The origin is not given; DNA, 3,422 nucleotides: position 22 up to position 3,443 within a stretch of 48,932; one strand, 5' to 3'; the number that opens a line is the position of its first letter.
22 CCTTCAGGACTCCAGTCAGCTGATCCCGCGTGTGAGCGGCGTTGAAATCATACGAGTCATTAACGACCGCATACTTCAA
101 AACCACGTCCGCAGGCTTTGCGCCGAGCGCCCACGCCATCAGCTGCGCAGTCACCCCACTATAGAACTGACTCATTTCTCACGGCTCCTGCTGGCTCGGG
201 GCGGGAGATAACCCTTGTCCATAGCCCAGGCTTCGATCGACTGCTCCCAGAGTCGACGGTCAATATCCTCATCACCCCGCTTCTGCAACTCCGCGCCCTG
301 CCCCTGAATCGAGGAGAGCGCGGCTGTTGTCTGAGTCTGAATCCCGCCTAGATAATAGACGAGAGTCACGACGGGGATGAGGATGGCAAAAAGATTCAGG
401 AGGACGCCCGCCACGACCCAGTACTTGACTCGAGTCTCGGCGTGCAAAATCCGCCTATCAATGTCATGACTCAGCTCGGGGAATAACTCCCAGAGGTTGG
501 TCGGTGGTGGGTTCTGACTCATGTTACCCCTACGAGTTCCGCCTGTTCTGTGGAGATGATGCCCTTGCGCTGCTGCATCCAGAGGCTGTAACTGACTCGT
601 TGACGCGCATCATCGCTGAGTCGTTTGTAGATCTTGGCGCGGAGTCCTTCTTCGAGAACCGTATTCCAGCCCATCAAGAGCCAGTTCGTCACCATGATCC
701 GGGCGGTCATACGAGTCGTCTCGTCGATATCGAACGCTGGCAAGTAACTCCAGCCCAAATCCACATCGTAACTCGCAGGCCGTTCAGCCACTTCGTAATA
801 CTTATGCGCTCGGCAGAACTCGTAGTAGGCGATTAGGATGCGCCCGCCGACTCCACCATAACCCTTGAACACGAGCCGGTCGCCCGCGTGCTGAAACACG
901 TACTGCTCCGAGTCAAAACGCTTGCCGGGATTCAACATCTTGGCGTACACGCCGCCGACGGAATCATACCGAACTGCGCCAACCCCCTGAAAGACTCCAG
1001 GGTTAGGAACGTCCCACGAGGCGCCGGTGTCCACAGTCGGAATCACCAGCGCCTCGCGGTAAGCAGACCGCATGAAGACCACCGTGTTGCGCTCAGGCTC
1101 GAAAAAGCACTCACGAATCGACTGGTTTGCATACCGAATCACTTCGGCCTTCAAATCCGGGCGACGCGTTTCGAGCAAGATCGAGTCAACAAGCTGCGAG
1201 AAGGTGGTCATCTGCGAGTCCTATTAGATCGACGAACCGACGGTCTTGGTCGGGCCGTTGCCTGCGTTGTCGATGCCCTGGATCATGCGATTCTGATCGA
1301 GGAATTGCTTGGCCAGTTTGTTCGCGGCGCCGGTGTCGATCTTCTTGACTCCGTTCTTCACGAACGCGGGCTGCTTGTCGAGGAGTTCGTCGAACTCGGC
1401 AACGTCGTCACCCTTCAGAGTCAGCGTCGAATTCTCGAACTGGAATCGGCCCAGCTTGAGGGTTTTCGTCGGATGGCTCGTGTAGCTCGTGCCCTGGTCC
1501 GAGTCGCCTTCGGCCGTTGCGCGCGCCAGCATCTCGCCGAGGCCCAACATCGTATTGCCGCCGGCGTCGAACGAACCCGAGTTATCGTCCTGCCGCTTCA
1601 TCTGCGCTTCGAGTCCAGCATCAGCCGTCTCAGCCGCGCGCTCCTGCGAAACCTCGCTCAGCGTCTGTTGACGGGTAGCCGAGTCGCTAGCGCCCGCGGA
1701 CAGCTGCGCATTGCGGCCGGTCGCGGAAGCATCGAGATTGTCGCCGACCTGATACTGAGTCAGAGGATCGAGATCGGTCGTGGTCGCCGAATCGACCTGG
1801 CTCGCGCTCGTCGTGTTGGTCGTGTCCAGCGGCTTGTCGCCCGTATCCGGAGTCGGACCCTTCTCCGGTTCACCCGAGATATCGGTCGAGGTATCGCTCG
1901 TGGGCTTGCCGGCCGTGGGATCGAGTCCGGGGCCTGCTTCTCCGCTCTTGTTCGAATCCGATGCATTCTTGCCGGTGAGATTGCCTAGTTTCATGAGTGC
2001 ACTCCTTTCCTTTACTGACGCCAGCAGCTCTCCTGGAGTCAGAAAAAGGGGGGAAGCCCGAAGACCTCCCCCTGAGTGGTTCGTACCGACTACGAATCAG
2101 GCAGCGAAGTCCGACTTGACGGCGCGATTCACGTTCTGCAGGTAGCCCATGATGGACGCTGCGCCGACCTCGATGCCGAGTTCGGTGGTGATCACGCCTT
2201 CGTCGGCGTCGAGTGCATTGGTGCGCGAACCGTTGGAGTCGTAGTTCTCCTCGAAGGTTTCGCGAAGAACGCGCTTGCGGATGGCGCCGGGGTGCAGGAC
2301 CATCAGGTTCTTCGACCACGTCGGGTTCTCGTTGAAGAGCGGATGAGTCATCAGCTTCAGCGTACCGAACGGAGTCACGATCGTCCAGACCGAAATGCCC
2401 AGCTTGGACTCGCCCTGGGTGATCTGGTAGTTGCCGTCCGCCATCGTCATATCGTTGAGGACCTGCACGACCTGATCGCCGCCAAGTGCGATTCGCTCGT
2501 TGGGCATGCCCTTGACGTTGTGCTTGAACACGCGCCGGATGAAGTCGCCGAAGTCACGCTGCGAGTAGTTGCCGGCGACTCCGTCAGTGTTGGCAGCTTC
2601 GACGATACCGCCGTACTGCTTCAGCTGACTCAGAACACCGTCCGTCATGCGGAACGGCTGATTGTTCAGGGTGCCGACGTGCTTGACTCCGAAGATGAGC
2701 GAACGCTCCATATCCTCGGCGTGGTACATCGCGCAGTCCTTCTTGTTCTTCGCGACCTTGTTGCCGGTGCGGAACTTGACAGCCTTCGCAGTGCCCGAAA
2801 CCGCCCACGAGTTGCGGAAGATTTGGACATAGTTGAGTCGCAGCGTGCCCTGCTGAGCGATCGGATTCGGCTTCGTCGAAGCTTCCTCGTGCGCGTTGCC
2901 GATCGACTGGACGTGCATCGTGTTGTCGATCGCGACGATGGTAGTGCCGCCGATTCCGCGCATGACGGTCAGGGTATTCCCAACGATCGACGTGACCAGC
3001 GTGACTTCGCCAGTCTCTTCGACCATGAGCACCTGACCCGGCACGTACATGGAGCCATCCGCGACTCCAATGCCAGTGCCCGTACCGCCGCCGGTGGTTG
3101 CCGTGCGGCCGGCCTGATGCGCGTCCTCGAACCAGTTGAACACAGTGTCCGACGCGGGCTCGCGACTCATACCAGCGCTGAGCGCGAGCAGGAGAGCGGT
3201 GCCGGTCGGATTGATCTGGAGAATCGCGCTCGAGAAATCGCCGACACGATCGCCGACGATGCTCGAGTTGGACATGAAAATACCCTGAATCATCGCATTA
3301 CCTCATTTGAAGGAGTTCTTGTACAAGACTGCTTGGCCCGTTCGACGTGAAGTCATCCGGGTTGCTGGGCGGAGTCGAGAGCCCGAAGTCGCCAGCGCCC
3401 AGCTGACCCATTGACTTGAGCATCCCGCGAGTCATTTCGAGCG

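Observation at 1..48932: Genome-wide hyper-enrichment of GANTC, above all GAGTC/GACTC, with no methyltransferase gene visible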

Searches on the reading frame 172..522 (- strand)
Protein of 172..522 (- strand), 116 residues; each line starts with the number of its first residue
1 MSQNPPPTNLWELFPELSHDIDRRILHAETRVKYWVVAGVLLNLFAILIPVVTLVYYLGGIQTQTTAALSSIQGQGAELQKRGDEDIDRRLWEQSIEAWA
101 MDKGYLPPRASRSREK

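Call 28: search_protein_families(library=phrogs, max_evalue=0.001, proteins=[window:172-522:-])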
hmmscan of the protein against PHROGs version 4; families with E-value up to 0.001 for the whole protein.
window:172-522:- (116 aa): 0 families

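Call 115: search_protein_families(library=pfam, max_evalue=0.01, proteins=[window:172-522:-])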
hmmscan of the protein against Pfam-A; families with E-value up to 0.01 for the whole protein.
window:172-522:- (116 aa): 0 families

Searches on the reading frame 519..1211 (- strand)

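Call 28: search_protein_families(library=phrogs, max_evalue=0.001, proteins=[window:519-1211:-])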
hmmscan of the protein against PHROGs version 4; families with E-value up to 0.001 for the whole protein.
window:519-1211:- (230 aa): 0 families

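Call 115: search_protein_families(library=pfam, max_evalue=0.01, proteins=[window:519-1211:-])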
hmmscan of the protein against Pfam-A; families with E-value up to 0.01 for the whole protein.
window:519-1211:- (230 aa): 1 family
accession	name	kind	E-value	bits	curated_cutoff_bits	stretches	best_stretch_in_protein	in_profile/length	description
PF24175.2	SU10_adaptor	-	0.00022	22.1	27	1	2-218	1-177/194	SU10 adaptor protein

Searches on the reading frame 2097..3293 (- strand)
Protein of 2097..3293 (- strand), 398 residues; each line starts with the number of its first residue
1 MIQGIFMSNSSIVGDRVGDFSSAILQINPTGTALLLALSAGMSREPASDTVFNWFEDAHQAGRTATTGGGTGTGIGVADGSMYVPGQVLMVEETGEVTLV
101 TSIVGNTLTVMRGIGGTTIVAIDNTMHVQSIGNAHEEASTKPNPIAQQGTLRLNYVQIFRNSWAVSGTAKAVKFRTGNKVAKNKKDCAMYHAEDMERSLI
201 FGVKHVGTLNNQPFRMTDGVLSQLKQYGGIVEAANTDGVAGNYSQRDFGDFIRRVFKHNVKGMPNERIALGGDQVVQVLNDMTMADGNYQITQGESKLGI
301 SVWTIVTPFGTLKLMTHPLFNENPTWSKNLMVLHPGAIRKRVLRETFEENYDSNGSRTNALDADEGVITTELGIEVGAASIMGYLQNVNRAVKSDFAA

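Call 28: search_protein_families(library=phrogs, max_evalue=0.001, proteins=[window:2097-3293:-])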
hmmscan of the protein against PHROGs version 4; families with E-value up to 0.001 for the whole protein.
window:2097-3293:- (398 aa): 1 family
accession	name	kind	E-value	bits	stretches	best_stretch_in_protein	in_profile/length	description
phrog_1328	-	head and packaging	2.5e-43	150.1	1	19-389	23-307/583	major head protein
